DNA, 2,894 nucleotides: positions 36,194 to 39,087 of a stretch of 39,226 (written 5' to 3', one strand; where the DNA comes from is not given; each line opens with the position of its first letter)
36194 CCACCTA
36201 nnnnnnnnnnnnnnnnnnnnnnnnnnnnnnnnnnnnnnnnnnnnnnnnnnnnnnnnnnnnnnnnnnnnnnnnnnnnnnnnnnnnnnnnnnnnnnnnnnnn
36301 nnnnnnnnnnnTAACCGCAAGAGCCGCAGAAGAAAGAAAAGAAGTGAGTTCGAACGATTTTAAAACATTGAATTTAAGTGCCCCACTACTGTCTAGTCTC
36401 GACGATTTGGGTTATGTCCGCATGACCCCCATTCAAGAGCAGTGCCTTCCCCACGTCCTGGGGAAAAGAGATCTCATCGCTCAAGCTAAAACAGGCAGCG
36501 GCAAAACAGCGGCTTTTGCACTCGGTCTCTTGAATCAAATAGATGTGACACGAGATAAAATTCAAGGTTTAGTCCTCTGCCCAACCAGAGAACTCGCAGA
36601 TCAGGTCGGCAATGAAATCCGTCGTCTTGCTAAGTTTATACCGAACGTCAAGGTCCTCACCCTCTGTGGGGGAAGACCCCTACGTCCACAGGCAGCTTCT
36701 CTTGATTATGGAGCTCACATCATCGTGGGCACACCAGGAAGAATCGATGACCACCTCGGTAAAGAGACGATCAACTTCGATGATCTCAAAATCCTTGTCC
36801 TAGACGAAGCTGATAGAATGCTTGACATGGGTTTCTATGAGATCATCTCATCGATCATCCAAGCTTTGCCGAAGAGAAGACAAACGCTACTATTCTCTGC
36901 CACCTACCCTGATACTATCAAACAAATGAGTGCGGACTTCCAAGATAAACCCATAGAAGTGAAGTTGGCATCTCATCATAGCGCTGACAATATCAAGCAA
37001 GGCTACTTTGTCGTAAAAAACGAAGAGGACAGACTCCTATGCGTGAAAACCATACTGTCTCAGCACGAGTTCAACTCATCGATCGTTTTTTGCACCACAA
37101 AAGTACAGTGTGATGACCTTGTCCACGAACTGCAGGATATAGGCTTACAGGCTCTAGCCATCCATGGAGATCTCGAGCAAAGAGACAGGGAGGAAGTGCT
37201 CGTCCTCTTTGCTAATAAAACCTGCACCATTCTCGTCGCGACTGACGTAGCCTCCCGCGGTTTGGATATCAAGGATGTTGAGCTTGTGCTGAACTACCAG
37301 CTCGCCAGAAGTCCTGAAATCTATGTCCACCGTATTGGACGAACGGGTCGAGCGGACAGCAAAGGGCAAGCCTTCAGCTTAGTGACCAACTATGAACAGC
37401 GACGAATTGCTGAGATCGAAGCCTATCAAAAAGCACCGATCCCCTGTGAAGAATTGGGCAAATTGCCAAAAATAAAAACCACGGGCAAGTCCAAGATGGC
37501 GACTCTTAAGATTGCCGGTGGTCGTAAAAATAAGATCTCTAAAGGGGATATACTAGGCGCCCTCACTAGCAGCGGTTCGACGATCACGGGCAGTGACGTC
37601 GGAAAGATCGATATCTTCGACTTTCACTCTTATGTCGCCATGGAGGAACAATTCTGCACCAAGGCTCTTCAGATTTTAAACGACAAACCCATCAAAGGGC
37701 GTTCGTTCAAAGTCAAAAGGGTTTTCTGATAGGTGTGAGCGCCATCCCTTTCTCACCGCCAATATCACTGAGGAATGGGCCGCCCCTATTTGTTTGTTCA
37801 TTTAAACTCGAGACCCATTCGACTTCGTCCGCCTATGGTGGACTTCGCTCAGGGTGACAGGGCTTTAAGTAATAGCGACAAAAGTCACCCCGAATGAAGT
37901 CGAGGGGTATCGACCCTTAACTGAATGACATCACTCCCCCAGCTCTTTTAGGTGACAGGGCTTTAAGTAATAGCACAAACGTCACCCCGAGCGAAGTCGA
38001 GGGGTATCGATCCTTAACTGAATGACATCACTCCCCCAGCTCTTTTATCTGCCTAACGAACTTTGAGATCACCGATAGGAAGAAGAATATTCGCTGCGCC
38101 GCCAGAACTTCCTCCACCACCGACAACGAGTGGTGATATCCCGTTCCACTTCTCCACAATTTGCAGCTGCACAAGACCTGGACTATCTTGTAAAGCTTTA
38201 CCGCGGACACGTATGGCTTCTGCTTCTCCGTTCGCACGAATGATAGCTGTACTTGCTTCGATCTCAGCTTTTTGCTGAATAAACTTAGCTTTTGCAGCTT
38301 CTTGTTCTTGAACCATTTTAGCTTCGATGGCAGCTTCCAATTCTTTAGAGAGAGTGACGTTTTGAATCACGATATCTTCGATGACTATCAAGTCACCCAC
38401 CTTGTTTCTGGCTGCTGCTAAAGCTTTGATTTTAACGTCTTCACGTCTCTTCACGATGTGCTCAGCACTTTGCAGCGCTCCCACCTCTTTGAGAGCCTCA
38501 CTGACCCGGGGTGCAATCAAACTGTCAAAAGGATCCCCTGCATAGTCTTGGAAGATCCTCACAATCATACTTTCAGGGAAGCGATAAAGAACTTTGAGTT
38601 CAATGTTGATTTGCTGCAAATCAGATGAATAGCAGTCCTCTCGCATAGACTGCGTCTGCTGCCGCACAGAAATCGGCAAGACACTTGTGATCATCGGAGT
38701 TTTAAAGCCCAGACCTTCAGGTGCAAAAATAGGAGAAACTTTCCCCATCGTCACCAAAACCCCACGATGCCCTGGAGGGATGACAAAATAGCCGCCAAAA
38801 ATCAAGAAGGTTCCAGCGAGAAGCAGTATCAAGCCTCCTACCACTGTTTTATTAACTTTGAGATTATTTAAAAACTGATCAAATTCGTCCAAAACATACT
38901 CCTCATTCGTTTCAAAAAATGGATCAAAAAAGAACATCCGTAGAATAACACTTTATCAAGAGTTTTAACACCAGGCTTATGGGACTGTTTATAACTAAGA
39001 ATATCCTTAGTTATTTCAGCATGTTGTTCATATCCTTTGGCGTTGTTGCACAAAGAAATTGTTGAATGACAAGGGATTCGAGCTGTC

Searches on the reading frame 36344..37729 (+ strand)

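Call 66: search_protein_families(library=pfam, proteins=[window:36344-37729:+], max_evalue=0.0001)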
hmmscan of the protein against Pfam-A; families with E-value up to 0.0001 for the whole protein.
window:36344-37729:+ (461 aa): 4 families
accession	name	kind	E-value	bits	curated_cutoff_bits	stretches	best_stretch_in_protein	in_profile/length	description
PF00270.35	DEAD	-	9.5e-51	172.3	26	1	28-194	1-166/167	DEAD/DEAH box helicase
PF00271.37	Helicase_C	-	9.7e-30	103.5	23.5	1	233-337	5-109/110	Helicase conserved C-terminal domain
PF03880.21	DbpA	-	3.7e-21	75.4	25.6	1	387-458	1-71/72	DbpA RNA binding domain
PF04851.21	ResIII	-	6.3e-08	33.1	22.5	1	27-189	4-163/164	Type III restriction enzyme, res subunit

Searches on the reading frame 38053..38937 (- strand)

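Call 66: search_protein_families(library=pfam, proteins=[window:38053-38937:-], max_evalue=0.0001)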
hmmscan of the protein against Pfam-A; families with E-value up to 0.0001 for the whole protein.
window:38053-38937:- (294 aa): 1 family
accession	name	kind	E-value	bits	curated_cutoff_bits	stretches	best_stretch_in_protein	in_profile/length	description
PF01145.31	Band_7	-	3e-25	89.7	23.6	1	51-225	1-175/176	SPFH domain / Band 7 family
